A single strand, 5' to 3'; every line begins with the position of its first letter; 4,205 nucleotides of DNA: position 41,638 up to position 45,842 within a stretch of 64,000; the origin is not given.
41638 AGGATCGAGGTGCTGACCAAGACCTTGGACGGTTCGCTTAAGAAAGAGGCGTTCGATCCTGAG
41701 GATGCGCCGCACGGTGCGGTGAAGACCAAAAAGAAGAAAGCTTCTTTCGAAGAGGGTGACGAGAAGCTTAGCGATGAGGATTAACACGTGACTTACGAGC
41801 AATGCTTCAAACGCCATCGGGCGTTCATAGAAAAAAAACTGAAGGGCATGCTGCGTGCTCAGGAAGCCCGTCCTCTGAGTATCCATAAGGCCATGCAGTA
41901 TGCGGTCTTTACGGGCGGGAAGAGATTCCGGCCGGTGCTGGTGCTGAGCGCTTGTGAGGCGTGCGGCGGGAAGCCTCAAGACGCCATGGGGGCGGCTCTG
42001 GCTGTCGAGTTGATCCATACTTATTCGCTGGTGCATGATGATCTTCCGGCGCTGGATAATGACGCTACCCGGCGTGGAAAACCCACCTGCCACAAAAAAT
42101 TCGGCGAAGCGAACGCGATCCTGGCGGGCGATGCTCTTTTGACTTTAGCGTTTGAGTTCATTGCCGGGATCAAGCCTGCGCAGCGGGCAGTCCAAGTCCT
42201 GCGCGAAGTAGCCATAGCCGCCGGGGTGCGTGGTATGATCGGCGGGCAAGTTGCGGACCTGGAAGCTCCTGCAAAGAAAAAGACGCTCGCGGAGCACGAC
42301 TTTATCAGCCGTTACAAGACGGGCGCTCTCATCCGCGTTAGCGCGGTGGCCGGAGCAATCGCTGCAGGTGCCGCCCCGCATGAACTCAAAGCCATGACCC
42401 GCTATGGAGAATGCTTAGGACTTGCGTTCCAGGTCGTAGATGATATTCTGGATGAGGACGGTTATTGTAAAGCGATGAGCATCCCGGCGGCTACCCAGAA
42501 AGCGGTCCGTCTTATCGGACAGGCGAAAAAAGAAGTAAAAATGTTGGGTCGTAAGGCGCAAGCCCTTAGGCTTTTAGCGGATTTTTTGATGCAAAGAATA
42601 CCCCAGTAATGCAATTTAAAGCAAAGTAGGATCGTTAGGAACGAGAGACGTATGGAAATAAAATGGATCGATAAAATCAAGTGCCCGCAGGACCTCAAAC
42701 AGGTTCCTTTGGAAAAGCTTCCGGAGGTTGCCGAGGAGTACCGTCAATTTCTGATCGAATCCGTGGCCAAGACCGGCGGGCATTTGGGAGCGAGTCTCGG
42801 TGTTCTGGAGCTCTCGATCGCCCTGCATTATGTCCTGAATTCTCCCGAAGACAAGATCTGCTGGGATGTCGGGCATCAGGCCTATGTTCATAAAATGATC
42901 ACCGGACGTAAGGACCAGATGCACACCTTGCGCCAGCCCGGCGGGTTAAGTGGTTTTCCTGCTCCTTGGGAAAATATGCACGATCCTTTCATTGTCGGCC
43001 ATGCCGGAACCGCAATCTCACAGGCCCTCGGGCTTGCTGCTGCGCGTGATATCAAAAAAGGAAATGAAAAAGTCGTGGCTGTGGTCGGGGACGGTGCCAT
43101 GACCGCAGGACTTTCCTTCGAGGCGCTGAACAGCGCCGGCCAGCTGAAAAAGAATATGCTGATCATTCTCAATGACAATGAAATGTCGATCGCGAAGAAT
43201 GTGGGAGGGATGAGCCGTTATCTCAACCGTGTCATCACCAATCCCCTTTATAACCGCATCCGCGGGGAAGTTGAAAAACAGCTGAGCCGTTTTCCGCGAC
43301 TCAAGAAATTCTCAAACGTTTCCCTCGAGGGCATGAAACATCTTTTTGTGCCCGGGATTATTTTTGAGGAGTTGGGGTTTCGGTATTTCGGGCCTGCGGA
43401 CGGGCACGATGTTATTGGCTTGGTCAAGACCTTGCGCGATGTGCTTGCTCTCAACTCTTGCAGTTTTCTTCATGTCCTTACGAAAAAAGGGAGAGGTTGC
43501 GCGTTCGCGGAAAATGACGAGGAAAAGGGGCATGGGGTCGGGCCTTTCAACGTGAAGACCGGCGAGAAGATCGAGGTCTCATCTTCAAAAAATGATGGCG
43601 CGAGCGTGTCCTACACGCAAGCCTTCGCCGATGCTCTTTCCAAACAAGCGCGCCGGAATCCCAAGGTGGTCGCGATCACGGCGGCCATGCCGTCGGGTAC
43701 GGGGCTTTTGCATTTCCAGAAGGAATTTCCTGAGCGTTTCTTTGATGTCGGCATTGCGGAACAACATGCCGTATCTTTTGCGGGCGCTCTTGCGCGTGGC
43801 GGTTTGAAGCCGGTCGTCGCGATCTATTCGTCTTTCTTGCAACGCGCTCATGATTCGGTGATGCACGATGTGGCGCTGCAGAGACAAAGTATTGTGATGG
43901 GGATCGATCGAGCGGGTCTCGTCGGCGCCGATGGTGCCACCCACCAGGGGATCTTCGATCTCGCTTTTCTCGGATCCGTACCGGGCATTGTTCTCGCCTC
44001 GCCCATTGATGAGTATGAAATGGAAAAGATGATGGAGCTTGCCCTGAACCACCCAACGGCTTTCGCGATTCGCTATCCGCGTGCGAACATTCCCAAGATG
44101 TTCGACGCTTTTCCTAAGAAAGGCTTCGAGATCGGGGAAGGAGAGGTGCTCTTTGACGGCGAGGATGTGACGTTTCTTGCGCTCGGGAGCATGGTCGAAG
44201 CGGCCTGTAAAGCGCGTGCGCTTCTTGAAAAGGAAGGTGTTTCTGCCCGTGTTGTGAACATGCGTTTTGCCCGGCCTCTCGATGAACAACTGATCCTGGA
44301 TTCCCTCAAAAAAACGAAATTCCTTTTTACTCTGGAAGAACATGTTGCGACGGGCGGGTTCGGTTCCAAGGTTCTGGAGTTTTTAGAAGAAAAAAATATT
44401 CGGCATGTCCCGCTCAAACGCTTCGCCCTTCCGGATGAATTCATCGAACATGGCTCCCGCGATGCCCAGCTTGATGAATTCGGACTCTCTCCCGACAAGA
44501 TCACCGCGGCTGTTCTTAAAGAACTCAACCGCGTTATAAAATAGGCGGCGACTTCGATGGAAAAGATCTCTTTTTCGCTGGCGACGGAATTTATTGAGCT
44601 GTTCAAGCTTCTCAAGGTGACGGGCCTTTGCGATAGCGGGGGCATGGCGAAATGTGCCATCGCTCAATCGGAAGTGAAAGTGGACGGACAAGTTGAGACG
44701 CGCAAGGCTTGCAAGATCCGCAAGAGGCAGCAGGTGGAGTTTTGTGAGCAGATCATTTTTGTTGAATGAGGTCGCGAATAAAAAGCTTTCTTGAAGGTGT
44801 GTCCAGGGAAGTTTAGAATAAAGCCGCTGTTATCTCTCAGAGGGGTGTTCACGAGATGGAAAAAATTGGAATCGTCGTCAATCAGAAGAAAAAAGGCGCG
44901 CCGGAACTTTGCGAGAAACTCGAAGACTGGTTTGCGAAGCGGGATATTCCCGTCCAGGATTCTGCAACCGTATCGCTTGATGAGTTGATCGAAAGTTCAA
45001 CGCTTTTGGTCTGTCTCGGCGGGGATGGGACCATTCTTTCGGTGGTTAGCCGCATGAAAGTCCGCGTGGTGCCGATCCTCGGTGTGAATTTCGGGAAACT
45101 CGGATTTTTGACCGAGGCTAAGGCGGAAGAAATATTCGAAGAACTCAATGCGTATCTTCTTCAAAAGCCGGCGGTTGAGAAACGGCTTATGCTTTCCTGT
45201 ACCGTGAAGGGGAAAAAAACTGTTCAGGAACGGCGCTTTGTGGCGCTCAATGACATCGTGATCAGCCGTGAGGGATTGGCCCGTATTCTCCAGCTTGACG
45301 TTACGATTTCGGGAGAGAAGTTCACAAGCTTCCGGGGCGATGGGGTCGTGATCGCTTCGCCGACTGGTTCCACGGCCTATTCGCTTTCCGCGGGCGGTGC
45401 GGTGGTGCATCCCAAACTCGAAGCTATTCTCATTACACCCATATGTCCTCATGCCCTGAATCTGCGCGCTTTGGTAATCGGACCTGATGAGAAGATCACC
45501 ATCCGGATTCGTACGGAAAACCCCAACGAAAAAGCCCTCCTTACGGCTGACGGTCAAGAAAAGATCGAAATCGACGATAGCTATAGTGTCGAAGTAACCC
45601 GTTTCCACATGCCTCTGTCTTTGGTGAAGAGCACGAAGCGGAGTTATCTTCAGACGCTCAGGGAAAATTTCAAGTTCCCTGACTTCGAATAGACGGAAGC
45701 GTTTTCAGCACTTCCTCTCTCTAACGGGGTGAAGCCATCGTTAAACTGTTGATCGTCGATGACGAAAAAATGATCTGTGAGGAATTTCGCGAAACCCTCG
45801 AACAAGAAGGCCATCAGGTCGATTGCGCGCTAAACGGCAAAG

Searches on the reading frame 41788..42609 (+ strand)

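Call 94: search_protein_families(library=pfam, proteins=[window:41788-42609:+], max_evalue=0.000001)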
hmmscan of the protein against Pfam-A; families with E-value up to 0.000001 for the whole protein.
window:41788-42609:+ (273 aa): 1 family
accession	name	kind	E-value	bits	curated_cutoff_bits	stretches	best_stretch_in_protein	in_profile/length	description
PF00348.22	polyprenyl_synt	-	3.9e-52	177.4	27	1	32-223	4-191/251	Polyprenyl synthetase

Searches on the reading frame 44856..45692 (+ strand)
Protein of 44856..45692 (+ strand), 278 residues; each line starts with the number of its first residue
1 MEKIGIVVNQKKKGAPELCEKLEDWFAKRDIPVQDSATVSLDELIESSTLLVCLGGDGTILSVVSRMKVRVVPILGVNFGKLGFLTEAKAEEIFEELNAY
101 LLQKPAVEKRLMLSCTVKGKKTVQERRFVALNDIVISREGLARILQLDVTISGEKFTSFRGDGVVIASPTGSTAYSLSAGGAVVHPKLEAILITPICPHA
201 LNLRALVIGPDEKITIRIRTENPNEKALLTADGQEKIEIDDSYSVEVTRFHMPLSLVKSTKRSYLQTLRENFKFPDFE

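Call 94: search_protein_families(library=pfam, proteins=[window:44856-45692:+], max_evalue=0.000001)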
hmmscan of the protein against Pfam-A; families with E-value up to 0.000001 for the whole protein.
window:44856-45692:+ (278 aa): 2 families
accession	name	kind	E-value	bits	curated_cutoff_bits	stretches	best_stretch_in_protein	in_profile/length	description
PF20143.4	NAD_kinase_C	-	9.1e-32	109.9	23.7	1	131-258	1-125/126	ATP-NAD kinase C-terminal domain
PF01513.26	NAD_kinase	-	5.9e-17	62.6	25.5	1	45-101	70-126/130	ATP-NAD kinase N-terminal domain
